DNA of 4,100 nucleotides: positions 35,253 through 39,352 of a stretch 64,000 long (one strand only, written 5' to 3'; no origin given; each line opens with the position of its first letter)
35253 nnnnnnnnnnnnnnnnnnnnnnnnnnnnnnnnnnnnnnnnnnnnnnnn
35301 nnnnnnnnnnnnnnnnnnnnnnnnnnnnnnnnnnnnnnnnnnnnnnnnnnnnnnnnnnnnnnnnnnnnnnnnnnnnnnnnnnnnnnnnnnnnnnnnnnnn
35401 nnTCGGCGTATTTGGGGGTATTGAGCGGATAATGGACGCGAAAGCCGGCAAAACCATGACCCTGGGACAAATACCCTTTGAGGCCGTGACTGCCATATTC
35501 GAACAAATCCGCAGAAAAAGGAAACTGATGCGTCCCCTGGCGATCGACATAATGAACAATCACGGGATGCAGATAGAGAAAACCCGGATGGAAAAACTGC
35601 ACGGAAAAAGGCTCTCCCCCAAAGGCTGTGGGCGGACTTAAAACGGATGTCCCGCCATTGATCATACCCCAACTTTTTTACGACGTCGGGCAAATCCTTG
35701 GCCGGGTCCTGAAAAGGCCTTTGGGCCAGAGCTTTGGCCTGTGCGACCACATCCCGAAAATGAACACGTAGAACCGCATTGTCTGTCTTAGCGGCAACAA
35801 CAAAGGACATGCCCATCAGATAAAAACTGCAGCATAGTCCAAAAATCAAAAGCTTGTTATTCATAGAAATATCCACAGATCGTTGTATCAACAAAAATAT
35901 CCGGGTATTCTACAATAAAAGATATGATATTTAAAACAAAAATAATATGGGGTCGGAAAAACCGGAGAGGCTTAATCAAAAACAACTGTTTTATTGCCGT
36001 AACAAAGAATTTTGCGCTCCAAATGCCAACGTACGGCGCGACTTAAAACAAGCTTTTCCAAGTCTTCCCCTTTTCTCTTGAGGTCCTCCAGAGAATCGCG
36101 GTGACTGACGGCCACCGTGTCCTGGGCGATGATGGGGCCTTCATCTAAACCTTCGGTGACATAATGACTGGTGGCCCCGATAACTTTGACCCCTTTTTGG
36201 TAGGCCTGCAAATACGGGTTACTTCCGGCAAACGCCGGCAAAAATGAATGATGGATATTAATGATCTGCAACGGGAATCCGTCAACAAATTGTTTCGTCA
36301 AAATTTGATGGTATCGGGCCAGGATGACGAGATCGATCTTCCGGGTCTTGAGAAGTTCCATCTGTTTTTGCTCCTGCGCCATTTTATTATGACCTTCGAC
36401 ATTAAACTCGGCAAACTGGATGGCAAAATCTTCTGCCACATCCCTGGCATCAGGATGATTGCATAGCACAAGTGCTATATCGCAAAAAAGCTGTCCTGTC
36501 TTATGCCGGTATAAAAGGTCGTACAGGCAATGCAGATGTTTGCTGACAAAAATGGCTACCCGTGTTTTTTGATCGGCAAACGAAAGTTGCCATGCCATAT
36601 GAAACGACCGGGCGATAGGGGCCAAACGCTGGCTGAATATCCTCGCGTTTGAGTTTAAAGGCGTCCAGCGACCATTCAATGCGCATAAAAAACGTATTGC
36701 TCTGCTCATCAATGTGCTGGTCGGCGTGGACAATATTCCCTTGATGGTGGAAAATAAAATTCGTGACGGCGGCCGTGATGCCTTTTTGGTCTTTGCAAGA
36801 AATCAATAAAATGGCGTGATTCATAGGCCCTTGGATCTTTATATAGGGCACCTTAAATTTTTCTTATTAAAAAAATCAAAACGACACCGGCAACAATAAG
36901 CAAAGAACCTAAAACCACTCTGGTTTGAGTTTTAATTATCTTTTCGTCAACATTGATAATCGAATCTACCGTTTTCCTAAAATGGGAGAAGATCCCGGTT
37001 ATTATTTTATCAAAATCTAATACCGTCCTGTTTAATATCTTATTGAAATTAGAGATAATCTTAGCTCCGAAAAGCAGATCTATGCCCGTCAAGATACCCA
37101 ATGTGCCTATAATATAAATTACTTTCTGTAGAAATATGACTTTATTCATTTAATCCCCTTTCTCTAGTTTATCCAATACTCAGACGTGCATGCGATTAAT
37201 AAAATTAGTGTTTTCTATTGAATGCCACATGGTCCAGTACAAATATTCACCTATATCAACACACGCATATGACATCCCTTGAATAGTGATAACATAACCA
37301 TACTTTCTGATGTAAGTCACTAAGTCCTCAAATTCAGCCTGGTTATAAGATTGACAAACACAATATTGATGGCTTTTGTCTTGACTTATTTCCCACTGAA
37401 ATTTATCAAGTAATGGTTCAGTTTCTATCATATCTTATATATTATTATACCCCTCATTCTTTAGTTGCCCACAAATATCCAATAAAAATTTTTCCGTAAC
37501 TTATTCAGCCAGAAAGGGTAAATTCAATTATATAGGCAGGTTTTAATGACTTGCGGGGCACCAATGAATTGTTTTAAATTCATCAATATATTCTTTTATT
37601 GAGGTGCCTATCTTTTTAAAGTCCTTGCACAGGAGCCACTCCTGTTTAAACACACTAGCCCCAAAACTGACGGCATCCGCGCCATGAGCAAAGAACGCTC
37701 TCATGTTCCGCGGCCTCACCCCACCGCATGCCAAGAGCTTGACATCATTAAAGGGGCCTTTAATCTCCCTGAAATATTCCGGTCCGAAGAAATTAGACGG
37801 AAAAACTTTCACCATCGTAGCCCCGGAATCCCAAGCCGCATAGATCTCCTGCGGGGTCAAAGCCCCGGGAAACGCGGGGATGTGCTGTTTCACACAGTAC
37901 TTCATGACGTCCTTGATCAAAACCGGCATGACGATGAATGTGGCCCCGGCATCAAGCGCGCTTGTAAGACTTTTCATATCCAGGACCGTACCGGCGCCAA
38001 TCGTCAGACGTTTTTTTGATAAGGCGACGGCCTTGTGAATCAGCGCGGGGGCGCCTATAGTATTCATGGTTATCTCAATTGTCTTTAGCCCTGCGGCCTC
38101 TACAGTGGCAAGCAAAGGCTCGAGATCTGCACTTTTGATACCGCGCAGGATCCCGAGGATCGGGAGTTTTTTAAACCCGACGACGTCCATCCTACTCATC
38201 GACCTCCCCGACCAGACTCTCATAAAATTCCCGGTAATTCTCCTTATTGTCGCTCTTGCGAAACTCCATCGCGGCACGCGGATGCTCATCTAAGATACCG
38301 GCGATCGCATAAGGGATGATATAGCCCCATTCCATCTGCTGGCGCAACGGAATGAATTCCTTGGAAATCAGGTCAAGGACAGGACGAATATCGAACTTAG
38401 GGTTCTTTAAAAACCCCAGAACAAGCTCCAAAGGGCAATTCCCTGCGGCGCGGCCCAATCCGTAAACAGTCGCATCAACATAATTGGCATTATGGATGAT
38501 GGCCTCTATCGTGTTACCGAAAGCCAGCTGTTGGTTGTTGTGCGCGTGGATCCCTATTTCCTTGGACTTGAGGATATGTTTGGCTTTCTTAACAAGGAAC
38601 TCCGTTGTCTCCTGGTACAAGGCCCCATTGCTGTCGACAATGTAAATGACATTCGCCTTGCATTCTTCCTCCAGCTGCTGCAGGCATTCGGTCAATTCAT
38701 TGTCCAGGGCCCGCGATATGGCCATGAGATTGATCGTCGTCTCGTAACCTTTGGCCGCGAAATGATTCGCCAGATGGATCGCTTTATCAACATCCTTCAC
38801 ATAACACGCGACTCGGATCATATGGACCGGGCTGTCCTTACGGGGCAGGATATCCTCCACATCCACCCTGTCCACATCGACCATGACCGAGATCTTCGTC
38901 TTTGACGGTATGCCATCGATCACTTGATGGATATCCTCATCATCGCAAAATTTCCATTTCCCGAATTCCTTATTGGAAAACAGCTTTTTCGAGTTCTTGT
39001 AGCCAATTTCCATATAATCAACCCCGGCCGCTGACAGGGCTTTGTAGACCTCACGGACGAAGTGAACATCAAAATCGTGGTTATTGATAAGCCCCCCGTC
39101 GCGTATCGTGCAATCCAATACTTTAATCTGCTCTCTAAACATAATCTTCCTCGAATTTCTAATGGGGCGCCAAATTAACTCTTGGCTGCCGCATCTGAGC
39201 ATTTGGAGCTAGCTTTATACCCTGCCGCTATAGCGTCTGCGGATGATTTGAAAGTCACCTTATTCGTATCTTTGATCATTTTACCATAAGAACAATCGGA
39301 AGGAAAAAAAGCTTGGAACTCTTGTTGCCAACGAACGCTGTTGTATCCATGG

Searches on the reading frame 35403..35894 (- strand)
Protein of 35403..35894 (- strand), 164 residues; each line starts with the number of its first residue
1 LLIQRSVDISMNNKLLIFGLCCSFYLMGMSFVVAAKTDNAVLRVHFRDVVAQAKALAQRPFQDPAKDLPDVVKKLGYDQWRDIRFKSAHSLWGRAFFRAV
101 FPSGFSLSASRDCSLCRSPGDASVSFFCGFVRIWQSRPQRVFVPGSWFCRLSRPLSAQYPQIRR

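Call 68: search_protein_families(library=pfam, proteins=[window:35403-35894:-], max_evalue=0.001)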
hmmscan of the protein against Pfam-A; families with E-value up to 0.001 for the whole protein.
window:35403-35894:- (164 aa): 1 family
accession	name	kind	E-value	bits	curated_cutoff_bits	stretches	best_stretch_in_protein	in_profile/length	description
PF04349.18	MdoG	-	1.9e-11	44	25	1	46-102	3-62/478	Periplasmic glucan biosynthesis protein, MdoG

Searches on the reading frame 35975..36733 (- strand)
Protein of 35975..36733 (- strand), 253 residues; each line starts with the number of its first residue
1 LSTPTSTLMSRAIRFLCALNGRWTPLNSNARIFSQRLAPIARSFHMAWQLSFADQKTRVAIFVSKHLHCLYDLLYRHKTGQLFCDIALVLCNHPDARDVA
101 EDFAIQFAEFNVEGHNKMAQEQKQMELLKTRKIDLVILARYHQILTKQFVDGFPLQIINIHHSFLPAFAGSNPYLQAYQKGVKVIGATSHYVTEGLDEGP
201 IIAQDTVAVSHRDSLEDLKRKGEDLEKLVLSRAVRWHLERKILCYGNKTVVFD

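Call 54: search_protein_families(library=pfam, proteins=[window:35975-36733:-], max_evalue=0.001)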
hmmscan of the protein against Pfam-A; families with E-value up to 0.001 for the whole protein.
window:35975-36733:- (253 aa): 1 family
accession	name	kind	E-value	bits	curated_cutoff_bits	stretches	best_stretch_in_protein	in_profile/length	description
PF00551.24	Formyl_trans_N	-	1.7e-43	149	26.1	1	58-234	2-181/181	Formyl transferase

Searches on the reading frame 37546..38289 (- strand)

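Call 54: search_protein_families(library=pfam, proteins=[window:37546-38289:-], max_evalue=0.001)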
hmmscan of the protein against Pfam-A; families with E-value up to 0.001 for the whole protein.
window:37546-38289:- (248 aa): 1 family
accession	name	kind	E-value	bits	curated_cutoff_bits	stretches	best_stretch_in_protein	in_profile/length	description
PF01081.25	Aldolase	-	1.7e-37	129.2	27.8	1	40-228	6-194/196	KDPG and KHG aldolase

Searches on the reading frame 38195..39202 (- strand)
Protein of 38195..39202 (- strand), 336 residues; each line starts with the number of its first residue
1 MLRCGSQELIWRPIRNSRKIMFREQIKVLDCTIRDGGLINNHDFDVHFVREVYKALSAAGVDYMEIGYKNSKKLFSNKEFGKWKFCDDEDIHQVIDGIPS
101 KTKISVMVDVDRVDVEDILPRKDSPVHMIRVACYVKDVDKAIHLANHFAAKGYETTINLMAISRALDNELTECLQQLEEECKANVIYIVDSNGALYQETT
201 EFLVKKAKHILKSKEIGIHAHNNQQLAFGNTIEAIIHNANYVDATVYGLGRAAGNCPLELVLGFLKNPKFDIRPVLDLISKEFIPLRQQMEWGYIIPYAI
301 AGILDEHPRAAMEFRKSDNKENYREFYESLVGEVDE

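Call 54: search_protein_families(library=pfam, proteins=[window:38195-39202:-], max_evalue=0.001)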
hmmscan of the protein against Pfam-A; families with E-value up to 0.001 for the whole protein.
window:38195-39202:- (336 aa): 1 family
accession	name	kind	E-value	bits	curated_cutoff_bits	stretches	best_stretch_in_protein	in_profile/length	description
PF00682.25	HMGL-like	-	2.6e-24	86.5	29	1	26-269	2-243/260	HMGL-like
